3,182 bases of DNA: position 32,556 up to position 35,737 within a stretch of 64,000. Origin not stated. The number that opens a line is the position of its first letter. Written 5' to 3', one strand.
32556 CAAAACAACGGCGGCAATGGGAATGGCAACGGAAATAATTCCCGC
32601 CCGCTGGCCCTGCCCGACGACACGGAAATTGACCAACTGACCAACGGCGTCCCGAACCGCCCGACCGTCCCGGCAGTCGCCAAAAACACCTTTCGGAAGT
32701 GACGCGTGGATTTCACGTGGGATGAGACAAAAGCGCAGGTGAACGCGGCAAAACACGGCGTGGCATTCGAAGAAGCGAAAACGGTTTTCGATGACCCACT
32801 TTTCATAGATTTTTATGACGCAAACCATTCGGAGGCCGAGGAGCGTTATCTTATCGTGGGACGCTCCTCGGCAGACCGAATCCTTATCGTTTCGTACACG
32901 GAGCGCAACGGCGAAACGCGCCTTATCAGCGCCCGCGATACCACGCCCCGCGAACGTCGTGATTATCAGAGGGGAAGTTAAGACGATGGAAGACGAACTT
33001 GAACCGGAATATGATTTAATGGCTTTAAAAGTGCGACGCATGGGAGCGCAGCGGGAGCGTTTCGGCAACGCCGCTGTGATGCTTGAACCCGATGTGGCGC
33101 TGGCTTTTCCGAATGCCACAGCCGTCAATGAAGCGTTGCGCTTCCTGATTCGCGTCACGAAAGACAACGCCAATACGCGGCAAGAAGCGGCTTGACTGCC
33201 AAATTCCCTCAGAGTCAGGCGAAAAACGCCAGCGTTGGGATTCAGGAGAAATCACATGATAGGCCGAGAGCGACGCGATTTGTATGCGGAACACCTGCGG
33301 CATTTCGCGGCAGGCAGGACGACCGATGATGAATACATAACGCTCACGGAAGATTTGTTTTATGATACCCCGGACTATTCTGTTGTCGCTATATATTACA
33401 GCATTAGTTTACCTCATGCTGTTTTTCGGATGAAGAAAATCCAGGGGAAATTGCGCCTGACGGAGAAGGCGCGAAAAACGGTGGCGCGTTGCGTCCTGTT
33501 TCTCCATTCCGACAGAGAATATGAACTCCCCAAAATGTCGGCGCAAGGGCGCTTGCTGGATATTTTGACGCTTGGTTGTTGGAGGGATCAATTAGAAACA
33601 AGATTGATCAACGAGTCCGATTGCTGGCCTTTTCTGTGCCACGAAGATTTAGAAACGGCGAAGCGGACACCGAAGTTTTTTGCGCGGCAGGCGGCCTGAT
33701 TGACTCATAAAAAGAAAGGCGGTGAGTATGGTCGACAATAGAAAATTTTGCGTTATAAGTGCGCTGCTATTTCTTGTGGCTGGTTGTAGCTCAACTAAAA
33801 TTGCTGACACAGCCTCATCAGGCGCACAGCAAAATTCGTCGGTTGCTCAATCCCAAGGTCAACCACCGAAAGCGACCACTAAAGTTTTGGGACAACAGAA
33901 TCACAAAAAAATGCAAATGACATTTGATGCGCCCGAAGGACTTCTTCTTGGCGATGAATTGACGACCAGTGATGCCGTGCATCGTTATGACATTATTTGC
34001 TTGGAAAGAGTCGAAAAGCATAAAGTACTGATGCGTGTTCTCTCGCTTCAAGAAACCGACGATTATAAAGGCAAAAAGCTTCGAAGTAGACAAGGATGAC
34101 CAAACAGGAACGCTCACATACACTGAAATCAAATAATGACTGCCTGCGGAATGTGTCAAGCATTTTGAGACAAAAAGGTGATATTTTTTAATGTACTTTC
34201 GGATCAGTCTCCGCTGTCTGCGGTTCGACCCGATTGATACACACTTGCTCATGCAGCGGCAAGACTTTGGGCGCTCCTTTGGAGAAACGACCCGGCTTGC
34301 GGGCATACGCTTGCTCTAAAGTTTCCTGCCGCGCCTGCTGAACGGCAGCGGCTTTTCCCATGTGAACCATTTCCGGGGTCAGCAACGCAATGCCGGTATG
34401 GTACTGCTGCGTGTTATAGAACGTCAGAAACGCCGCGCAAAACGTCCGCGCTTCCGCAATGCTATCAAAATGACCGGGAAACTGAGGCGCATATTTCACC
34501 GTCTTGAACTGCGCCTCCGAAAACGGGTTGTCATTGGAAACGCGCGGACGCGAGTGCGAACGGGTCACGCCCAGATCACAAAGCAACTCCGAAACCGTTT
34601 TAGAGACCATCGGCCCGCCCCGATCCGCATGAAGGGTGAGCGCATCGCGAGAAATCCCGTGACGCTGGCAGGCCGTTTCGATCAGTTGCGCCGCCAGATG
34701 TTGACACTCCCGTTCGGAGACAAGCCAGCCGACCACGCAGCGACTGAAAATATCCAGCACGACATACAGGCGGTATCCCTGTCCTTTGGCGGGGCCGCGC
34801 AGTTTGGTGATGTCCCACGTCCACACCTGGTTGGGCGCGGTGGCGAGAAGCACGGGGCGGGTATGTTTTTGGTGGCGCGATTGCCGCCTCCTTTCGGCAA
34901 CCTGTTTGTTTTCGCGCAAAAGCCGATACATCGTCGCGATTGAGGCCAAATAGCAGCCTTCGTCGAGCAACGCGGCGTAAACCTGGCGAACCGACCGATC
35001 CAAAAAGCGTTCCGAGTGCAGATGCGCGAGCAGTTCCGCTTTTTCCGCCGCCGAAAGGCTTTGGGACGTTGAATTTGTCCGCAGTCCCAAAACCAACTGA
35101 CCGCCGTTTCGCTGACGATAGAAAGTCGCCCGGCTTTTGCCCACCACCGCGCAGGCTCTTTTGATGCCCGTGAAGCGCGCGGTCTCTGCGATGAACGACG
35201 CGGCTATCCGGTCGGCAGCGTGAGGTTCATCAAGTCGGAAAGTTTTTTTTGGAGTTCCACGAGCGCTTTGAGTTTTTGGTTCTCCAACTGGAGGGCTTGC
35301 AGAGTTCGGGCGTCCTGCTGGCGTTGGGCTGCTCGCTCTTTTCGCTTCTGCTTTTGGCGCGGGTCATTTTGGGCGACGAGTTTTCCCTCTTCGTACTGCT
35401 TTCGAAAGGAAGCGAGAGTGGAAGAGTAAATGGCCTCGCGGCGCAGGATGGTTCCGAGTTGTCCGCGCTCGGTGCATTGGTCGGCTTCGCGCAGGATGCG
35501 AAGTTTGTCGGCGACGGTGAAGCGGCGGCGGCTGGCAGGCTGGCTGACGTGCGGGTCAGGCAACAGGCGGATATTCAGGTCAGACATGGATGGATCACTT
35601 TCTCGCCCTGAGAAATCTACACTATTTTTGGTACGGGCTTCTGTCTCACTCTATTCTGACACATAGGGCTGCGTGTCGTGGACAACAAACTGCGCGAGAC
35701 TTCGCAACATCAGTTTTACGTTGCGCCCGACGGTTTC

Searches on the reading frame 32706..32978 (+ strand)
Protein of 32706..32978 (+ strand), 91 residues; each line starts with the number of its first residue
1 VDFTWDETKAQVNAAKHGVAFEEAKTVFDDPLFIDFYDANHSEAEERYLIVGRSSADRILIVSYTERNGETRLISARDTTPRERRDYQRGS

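Call 5: search_protein_families(library=pfam, proteins=[window:32706-32978:+], max_evalue=1)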
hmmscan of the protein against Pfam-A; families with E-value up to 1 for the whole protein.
window:32706-32978:+ (91 aa): 2 families
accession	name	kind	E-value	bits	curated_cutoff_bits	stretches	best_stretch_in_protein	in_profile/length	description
PF04365.19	BrnT_toxin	-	1.5e-26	92.9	34.5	1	5-83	1-77/77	Ribonuclease toxin, BrnT, of type II toxin-antitoxin system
PF15935.10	RnlA_toxin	-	0.19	12.4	27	0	38-66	34-62/87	RNase LS, bacterial toxin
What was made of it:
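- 32706..32981 (+): Paralogous free-standing BrnT, 91 aa, GTG start. Pfam PF04365, E 1.5e-26 (call 5).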

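Call 6: search_protein_families(library=ncbifam, proteins=[window:32706-32978:+], max_evalue=1)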
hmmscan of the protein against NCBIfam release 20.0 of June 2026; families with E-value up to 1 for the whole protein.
window:32706-32978:+ (91 aa): 1 family
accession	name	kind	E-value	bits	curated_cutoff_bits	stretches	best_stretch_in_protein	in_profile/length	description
NF047523.1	LIC_20245_fam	equivalog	0.02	14.7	190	1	7-47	33-73/222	LIC_20245 family lipoprotein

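Call 20: list_cluster_members(proteins=[P0001, window:32706-32978:+, window:32986-33192:+])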
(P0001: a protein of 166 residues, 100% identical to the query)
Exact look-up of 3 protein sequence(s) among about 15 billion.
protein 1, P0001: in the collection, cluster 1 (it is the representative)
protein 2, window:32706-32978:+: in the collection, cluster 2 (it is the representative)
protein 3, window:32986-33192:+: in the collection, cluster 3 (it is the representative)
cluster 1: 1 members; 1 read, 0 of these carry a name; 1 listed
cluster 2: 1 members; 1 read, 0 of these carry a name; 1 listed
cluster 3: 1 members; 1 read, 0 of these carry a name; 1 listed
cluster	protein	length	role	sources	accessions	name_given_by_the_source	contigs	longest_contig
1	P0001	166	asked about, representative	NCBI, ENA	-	-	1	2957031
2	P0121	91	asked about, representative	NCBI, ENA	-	-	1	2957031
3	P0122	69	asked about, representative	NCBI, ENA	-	-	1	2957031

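Call 80: search_protein_families(library=padloc, proteins=[window:32706-32978:+], max_evalue=0.01)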
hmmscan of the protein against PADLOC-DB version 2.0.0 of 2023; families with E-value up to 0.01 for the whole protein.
window:32706-32978:+ (91 aa): 0 families

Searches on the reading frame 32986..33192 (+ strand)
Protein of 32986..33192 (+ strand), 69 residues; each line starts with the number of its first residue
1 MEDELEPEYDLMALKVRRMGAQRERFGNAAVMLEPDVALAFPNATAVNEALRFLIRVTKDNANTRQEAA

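Call 18: search_protein_families(library=pfam, proteins=[window:32986-33192:+], max_evalue=10)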
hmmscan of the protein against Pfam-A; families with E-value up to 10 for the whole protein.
window:32986-33192:+ (69 aa): 0 families
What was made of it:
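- On BrnA antitoxin (Pfam PF14384 / DUF4415): No hit at E up to 10 for either window antitoxin (call 18).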

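Call 19: search_protein_families(library=ncbifam, proteins=[window:32986-33192:+], max_evalue=10)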
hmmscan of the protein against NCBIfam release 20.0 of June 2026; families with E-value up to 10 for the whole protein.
window:32986-33192:+ (69 aa): 0 families

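Call 80: search_protein_families(library=padloc, proteins=[window:32986-33192:+], max_evalue=0.01)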
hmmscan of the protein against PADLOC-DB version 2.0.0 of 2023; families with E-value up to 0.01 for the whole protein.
window:32986-33192:+ (69 aa): 0 families

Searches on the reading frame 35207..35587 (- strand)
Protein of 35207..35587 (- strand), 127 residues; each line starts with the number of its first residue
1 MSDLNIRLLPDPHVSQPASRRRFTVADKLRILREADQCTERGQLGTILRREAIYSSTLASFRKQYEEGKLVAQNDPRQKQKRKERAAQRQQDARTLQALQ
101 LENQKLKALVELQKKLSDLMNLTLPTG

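Call 59: search_protein_families(library=pfam, proteins=[window:35207-35587:-], max_evalue=0.001)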
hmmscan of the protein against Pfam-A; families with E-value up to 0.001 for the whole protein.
window:35207-35587:- (127 aa): 1 family
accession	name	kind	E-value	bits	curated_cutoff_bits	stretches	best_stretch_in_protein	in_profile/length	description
PF01527.26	HTH_Tnp_1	-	0.00068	20.2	24.1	0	20-110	4-74/75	Transposase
